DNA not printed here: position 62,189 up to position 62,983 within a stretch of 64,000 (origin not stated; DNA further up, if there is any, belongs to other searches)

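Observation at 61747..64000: Candidate undescribed defence-type module: UvrD-C-terminal-like protein + ParB/Srx-like nuclease-domain protein + membrane-anchored protein, divergent from a P-loop NTPase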

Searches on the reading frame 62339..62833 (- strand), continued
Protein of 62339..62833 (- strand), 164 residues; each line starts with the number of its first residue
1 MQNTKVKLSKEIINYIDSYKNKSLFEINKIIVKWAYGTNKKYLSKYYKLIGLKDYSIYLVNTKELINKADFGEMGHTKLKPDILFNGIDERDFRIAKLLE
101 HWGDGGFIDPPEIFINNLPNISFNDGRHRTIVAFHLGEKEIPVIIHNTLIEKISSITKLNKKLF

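Call 85: search_protein_families(library=padloc, proteins=[L016:8544-10268:-, L018:921-3095:-, L020:7021-7899:-, L020:5847-6902:+, L020:3970-5850:+, L028:4399-7038:+, L030:7165-7692:+, L015:82-1092:+, L010:11384-15178:+, L025:8779-9624:+], max_evalue=0.00001)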
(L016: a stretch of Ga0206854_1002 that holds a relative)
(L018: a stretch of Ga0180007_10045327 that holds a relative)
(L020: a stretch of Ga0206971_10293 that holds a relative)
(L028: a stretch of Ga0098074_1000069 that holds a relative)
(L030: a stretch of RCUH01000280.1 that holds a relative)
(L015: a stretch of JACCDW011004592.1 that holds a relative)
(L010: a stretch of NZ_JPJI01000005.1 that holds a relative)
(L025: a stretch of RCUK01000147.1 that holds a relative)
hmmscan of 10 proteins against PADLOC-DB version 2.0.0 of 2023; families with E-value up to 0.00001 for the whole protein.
L016:8544-10268:- (574 aa): 0 families

L018:921-3095:- (724 aa): 1 family
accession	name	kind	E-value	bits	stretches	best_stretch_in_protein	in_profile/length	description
PDLC04135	mad3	-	1.7e-12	45.6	1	299-504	161-332/374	mads_3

L020:7021-7899:- (292 aa): 0 families

L020:5847-6902:+ (351 aa): 29 families (the best 25 are shown)
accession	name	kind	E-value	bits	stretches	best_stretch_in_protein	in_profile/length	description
PDLC04743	PDC-M62B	-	8.3e-87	289.9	1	1-349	1-325/328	-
PDLC04742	PDC-M62B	-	1.7e-56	190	1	39-346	43-330/337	-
PDLC04741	PDC-M62B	-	1.2e-55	187.5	1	107-349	140-398/401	-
PDLC04740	PDC-M62B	-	4e-32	110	1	120-345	153-377/387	-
PDLC04247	PDC-M01B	-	4.9e-15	54.1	1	146-279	100-220/286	-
PDLC04264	PDC-M01B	-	2e-14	52.1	1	128-277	80-216/282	-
PDLC04256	PDC-M01B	-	3.6e-13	47.7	1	137-276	96-223/285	-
PDLC04248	PDC-M01B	-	4e-13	47.8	1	133-275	20-148/216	-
PDLC04259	PDC-M01B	-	3.3e-12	44.9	1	125-223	74-159/277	-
PDLC04251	PDC-M01B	-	6.9e-12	43.3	1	145-277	97-214/279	-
PDLC04255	PDC-M01B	-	1.2e-11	42.8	1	170-279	120-228/285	-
PDLC04246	PDC-M01B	-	5.4e-10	37.4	1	132-246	76-181/280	-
PDLC04253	PDC-M01B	-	1.3e-09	35.9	1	146-222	105-170/366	-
PDLC04270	PDC-M01B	-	1.7e-09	35.5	1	146-232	95-172/280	-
PDLC04266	PDC-M01B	-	3.7e-09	34.6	1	133-206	82-141/281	-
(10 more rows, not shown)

L020:3970-5850:+ (626 aa): 49 families (the best 25 are shown)
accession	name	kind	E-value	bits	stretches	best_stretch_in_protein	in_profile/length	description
PDLC04735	PDC-M62A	-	1.4e-143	478.2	1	1-621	1-632/633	-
PDLC04734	PDC-M62A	-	1.5e-81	273.2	1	1-619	1-588/597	-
PDLC04737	PDC-M62A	-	1.7e-64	216.9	1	1-622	1-599/601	-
PDLC04738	PDC-M62A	-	2.6e-43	146.5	2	388-595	490-703/746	-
PDLC04739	PDC-M62A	-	7.5e-40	135.1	1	1-592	1-596/618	-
PDLC04736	PDC-M62A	-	7.3e-33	112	1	415-596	453-640/685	-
PDLC04732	PDC-M62A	-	2.5e-31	107.3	1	1-622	1-659/671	-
PDLC04733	PDC-M62A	-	1.8e-29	101.2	1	415-616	387-602/607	-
PDLC00298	PtuA1|PtuA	-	3.1e-14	50.9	1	322-581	179-402/423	AAA ATPase domain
PDLC00271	PtuA1|PtuA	-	6.9e-14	50.2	1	413-576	243-394/421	AAA ATPase domain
PDLC02335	AbiLi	-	2.1e-13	48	1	42-519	71-264/326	AbiLi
PDLC00301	PtuA1|PtuA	-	1.9e-12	44.9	1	414-532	247-360/429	AAA ATPase domain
PDLC02913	ATPase_I-A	-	3e-12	44.4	1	414-581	329-488/508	-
PDLC00303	PtuA1|PtuA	-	3.7e-12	44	1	416-579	215-374/386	AAA ATPase domain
PDLC00273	PtuA1|PtuA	-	6e-12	43.3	1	415-526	201-302/375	AAA ATPase domain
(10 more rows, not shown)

L028:4399-7038:+ (879 aa): 0 families

L030:7165-7692:+ (175 aa): 0 families

L015:82-1092:+ (336 aa): 14 families
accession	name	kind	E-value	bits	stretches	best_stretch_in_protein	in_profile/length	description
PDLC00131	GajB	-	4.3e-34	116.4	1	1-331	275-642/647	UrvD helicase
PDLC00146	GajB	-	7.4e-25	85.8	2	229-325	547-652/663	UrvD helicase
PDLC00147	GajB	-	4e-21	73.5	1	227-317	519-616/637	UrvD helicase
PDLC00126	GajB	-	8.6e-21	72.4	1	2-326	255-595/606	UrvD helicase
PDLC00129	GajB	-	1.7e-17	61.3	1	222-319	485-576/594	UrvD helicase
PDLC00105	GajB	-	7.4e-13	46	1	234-320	536-631/649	UrvD helicase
PDLC00124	GajB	-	1.4e-12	44.9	1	4-294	338-670/738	UrvD helicase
PDLC00142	GajB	-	3.5e-11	40.2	1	239-316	493-566/583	UrvD helicase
PDLC00138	GajB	-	2.5e-10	37.7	1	228-324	487-577/581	UrvD helicase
PDLC00112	GajB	-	1.5e-08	31.8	1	245-324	491-567/581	UrvD helicase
PDLC00139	GajB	-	7.7e-08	29.1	1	244-318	541-624/644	UrvD helicase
PDLC00106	GajB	-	3.2e-07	27.3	1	224-335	472-572/577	UrvD helicase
PDLC00136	GajB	-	1.7e-06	25.3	1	243-323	483-556/570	UrvD helicase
PDLC00120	GajB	-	8.9e-06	23.1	1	216-335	341-452/458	UrvD helicase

L010:11384-15178:+ (1264 aa): 2 families
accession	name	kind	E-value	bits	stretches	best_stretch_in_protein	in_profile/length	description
PDLC02221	Upx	-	2.3e-42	142.5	2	528-1208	540-1221/1271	-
PDLC00833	E1-E2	-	2.2e-07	28.6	1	3-31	170-198/222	E1-E2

L025:8779-9624:+ (281 aa): 0 families

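Call 94: search_dna_similar(query=window:62339-62833:-, collection=plasmids, mode=protein, max_evalue=0.001, max_rows=20)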
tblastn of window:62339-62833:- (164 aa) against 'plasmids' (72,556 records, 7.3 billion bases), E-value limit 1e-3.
No match.

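Call 95: search_dna_similar(query=window:62339-62833:-, collection=phages, mode=protein, max_evalue=0.001, max_rows=20)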
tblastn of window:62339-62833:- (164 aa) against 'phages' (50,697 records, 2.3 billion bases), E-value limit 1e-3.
No match.

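Call 96: search_protein_families(library=pfam, proteins=[L005:4119-5030:+, L005:5521-6591:+, L003:401-1405:+], max_evalue=0.01)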
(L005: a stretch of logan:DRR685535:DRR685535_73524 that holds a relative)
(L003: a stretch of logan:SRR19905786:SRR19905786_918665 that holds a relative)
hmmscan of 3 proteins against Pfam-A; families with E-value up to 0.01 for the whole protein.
L005:4119-5030:+ (303 aa): 0 families

L005:5521-6591:+ (356 aa): 0 families

L003:401-1405:+ (334 aa): 0 families
